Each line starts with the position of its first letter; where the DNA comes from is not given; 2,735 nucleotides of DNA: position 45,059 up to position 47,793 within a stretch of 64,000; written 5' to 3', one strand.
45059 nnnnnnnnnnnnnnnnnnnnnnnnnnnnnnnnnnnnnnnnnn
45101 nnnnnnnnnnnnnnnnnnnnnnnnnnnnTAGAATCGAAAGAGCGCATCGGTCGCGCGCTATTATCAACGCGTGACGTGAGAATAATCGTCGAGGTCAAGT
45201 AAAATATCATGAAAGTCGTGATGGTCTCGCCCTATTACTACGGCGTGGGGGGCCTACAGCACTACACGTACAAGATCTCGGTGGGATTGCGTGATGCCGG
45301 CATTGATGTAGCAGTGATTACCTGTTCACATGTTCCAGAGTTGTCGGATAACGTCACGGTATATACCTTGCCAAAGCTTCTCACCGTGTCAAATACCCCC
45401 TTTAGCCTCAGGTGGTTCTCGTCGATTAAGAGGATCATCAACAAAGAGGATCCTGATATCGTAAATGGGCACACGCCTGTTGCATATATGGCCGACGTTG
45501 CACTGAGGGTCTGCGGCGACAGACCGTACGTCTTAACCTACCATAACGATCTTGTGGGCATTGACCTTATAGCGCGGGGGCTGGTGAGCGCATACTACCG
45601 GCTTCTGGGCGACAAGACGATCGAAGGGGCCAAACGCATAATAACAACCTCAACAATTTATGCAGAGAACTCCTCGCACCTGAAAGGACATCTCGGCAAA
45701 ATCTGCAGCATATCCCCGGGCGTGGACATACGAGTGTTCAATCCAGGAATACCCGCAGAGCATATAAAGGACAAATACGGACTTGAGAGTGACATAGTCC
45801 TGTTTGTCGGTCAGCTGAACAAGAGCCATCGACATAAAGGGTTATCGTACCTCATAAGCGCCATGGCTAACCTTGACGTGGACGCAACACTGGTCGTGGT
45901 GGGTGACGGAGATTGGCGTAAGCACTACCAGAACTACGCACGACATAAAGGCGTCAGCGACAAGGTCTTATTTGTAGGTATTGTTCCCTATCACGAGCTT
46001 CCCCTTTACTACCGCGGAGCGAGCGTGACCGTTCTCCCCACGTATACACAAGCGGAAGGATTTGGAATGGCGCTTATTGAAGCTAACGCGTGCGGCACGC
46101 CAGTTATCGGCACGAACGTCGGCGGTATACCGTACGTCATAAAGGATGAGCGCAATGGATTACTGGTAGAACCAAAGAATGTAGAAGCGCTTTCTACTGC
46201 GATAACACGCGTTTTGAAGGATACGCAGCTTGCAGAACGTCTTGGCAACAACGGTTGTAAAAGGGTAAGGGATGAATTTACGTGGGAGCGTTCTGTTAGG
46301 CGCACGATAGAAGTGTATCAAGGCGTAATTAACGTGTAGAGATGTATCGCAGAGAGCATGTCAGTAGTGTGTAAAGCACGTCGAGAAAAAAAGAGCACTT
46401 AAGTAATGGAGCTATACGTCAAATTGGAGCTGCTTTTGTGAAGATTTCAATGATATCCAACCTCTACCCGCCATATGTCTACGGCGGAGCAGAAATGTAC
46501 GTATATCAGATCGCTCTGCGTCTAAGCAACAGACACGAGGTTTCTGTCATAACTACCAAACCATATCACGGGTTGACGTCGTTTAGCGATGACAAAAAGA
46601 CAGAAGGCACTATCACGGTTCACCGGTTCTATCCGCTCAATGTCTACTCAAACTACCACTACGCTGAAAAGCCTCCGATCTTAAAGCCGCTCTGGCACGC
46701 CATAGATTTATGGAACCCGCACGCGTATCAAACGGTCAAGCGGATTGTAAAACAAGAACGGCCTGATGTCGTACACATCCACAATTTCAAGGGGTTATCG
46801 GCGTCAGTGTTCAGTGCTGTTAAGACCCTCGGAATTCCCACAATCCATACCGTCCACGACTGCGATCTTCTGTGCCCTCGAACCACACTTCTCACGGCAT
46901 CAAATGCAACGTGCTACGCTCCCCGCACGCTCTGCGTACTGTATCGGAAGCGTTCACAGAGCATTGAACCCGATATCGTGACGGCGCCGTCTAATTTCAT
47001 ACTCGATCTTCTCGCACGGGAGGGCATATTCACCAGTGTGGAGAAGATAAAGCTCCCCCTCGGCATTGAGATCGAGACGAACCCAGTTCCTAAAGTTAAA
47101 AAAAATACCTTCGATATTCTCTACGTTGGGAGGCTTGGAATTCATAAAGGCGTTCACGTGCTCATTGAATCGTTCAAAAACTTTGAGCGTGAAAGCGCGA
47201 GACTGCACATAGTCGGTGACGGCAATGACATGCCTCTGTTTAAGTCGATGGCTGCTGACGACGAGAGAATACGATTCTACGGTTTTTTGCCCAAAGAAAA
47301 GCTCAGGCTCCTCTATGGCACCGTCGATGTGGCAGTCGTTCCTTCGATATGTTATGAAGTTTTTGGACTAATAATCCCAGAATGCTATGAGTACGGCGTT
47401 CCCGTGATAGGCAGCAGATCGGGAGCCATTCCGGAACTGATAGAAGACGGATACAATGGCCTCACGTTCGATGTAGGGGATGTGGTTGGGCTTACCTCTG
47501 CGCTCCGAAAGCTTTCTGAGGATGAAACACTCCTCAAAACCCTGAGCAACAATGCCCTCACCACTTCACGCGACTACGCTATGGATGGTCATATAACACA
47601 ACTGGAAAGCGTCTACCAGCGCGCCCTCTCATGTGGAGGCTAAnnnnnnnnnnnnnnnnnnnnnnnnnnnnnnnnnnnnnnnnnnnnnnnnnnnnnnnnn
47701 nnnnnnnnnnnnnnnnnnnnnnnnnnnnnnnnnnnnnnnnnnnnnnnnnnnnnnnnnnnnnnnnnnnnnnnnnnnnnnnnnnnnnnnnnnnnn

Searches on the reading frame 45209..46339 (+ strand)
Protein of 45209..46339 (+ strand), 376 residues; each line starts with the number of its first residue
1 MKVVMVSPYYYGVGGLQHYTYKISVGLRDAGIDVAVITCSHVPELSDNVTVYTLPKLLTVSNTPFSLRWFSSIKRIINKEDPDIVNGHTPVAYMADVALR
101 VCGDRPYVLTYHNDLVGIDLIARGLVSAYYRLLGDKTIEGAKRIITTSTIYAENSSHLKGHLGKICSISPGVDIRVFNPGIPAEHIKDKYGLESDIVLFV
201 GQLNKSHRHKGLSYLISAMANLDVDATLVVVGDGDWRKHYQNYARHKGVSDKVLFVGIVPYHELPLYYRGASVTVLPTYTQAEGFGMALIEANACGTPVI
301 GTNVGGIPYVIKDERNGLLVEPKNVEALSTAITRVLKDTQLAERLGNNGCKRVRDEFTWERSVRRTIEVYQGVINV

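Call 67: search_protein_families(library=ncbifam, proteins=[window:45209-46339:+], max_evalue=1e-20)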
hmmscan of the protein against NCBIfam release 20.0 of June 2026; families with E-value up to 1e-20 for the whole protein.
window:45209-46339:+ (376 aa): 9 families
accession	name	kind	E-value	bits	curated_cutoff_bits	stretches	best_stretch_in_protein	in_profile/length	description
TIGR03449.1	mycothiol_MshA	equivalog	3.8e-37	128.2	462.5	1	136-373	160-403/406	D-inositol-3-phosphate glycosyltransferase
TIGR02149.1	glgA_Coryne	subfamily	1.8e-36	126.1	302.4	1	10-374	14-391/391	glycogen synthase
NF041876.1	EPS_EpsE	equivalog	3.5e-32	112.1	400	1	144-362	166-385/389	exopolysaccharide biosynthesis GT4 family glycosyltransferase EpsE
TIGR03999.1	thiol_BshA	equivalog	8.8e-31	107.1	273.7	1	61-374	64-374/375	N-acetyl-alpha-D-glucosaminyl L-malate synthase BshA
TIGR03088.1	stp2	hypoth_equivalog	9.9e-30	103.8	409.05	1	158-372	155-372/374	TIGR03088 family PEP-CTERM/XrtA system glycosyltransferase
NF047684.1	TeichurnBiosyTuaC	equivalog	1.4e-29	103.3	550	1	103-374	131-390/391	teichuronic acid biosynthesis protein TuaC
TIGR04063.1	stp3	hypoth_equivalog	4.6e-28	98.2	442.05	1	72-374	83-396/397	TIGR04063 family PEP-CTERM/XrtA system glycosyltransferase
NF038298.1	EPS_HpsO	equivalog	8.6e-27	93.9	575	1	171-373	177-387/388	hormogonium polysaccharide biosynthesis glycosyltransferase HpsO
NF053787.1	GlcN_PG_synth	equivalog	8.7e-22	77.4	480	1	29-374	31-360/361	N-acetylglucosaminyl phosphatidylglycerol synthase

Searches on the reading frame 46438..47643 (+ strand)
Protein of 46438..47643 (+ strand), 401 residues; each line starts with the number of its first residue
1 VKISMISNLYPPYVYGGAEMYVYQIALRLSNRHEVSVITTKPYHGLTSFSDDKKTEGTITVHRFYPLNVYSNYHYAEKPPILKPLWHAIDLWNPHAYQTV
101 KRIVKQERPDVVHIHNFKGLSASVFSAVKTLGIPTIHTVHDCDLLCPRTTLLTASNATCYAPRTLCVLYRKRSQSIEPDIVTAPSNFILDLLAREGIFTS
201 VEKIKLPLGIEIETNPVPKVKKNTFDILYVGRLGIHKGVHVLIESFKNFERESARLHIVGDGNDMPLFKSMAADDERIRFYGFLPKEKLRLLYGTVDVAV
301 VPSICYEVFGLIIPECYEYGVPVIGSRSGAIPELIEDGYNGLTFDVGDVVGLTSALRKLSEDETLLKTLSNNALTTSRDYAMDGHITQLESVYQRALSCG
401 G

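Call 67: search_protein_families(library=ncbifam, proteins=[window:46438-47643:+], max_evalue=1e-20)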
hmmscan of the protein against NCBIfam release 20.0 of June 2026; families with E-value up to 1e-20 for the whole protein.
window:46438-47643:+ (401 aa): 1 family
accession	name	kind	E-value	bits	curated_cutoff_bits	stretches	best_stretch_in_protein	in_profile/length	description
TIGR04157.1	glyco_rSAM_CFB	subfamily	8.1e-23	81.1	400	1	227-373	230-376/406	TIGR04157 family glycosyltransferase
